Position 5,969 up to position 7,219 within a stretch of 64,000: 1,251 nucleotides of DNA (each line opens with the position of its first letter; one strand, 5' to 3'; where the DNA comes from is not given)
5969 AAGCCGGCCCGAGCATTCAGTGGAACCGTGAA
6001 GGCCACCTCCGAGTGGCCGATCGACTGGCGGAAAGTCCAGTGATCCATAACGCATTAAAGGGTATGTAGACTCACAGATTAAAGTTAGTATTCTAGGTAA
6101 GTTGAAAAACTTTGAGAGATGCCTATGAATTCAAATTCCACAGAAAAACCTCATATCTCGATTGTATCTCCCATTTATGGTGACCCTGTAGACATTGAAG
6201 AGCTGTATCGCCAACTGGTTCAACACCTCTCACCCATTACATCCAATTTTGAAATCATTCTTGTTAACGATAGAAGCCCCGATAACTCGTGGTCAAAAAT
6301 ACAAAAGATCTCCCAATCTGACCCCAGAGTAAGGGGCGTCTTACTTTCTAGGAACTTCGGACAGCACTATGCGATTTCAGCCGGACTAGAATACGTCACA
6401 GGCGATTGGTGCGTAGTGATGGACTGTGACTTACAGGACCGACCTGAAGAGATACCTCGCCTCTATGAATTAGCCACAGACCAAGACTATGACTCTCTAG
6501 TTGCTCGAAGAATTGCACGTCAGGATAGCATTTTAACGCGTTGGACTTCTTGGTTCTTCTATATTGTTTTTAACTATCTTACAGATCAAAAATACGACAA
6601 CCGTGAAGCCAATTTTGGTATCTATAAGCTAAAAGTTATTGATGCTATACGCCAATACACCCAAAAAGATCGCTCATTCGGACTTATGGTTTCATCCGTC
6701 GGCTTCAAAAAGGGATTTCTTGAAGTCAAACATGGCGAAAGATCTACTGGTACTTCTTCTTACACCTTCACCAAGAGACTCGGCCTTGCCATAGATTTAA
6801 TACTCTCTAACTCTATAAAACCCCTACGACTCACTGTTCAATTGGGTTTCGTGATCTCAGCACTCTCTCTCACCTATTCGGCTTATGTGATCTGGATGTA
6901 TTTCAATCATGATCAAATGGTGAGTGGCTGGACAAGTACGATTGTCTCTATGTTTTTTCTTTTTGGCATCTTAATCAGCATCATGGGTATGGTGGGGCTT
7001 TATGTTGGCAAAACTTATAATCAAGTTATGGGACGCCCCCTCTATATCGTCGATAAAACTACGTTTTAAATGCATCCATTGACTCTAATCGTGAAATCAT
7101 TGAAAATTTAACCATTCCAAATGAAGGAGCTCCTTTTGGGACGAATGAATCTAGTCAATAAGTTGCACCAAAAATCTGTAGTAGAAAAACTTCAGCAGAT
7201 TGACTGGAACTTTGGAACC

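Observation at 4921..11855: Six-gene operon: SGNH hydrolase - polyprenyl-P GT2 - radical SAM - ALDH - ATP-grasp - methyltransferase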

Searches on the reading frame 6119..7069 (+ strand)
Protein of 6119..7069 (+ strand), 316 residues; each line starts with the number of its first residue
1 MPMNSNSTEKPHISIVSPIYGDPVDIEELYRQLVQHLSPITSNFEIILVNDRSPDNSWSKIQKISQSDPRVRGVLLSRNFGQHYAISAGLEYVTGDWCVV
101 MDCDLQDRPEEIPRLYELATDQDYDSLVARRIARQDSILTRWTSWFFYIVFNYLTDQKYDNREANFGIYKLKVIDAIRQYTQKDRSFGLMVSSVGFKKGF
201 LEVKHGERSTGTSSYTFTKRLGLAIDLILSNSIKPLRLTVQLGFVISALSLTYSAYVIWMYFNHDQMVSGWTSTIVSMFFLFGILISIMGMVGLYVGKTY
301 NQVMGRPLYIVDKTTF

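Call 5: search_protein_families(library=pfam, proteins=[window:6119-7069:+], max_evalue=0.01)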
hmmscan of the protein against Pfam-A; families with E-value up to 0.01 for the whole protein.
window:6119-7069:+ (316 aa): 2 families
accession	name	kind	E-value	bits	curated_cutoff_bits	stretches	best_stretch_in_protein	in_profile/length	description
PF00535.33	Glycos_transf_2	-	2.1e-28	99.8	23.3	1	14-161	1-146/168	Glycosyl transferase family 2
PF01496.24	V_ATPase_I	-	0.0038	15.7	30.7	1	256-311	409-464/815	V-type ATPase 116kDa subunit family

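Call 6: search_protein_families(library=ncbifam, proteins=[window:6119-7069:+], max_evalue=0.01)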
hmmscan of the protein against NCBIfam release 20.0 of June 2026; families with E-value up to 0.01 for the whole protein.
window:6119-7069:+ (316 aa): 11 families
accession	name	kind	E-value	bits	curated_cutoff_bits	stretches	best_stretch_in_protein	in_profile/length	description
NF047588.1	GlcsyltransPgfSStrep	equivalog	2.4e-57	194.5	500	1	13-315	3-306/308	glycosyltransferase PgfS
NF007986.1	PRK10714.1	equivalog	3.6e-49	167.5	529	1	12-313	7-310/316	undecaprenyl-phosphate 4-deoxy-4-formamido-L-arabinose transferase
NF007482.0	PRK10073.1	equivalog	2.2e-11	43.4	423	1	9-125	4-116/334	glycosyltransferase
TIGR03937.1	PgaC_IcaA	equivalog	9.7e-11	41.2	422.3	1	5-104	39-135/407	poly-beta-1,6-N-acetyl-D-glucosamine synthase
NF047683.1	TeichurnBiosyTuaG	equivalog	5.9e-10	39.2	400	1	8-124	3-116/252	teichuronic acid biosynthesis protein TuaG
NF045692.1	OglycostaseCruG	equivalog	8.4e-07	28.2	600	1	12-136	42-171/386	2'-O-glycosyltransferase CruG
NF041875.1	EPS_EpsD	equivalog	1.8e-05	24.3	370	1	14-118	2-103/325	exopolysaccharide biosynthesis glycosyltransferase EpsD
TIGR03111.1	glyc2_xrt_Gpos1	hypoth_equivalog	0.00017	20.5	363.95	1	6-136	44-174/439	TIGR03111 family XrtG-associated glycosyltransferase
TIGR04182.1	glyco_TIGR04182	equivalog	0.00095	18.6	325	1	74-294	52-280/293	S-layer glycoprotein N-glycosyltransferase AglJ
TIGR04242.1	nodulat_NodC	equivalog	0.0032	16.5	550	1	8-144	45-183/395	chitooligosaccharide synthase NodC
NF058614.1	PPMAGASynPpgS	equivalog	0.0045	16.4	370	1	40-137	22-119/226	polyprenyl-phospho-N-acetylgalactosaminyl synthase PpgS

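Call 43: search_solved_structures(query=window:6119-7069:+, max_evalue=0.00001)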
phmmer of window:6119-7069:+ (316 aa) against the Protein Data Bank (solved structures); distinct sequences matched with E-value up to 0.00001: 9.
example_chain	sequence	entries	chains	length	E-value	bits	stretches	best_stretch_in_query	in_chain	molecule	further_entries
5ekp_C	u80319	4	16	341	4.4e-51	177.2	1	6-312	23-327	Uncharacterized glycosyltransferase sll0501 | Glycosyltransferase sll0501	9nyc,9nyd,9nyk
9nye_A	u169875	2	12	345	4.6e-51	177.2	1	6-312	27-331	Glycosyltransferase sll0501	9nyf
5eke_A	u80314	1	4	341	5.4e-51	176.9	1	6-312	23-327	Uncharacterized glycosyltransferase sll0501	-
9bhc_C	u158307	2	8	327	9.3e-42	146.6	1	12-314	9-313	Undecaprenyl-phosphate 4-deoxy-4-formamido-L-arabinose transferase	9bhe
8vxh_A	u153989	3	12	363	1.3e-41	146.1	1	12-314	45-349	Undecaprenyl-phosphate 4-deoxy-4-formamido-L-arabinose transferase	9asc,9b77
9hwj_A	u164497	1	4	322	3.6e-41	144.7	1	12-313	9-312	Undecaprenyl-phosphate 4-deoxy-4-formamido-L-arabinose transferase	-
5mlz_A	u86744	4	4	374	2.3e-15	59.9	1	12-132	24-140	Dolichol monophosphate mannose synthase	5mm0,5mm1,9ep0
3bcv_A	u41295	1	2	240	2.6e-07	33.5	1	11-126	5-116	Putative glycosyltransferase protein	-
5hea_A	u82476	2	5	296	2.8e-07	33.4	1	13-127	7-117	Putative glycosyltransferase (GalT1)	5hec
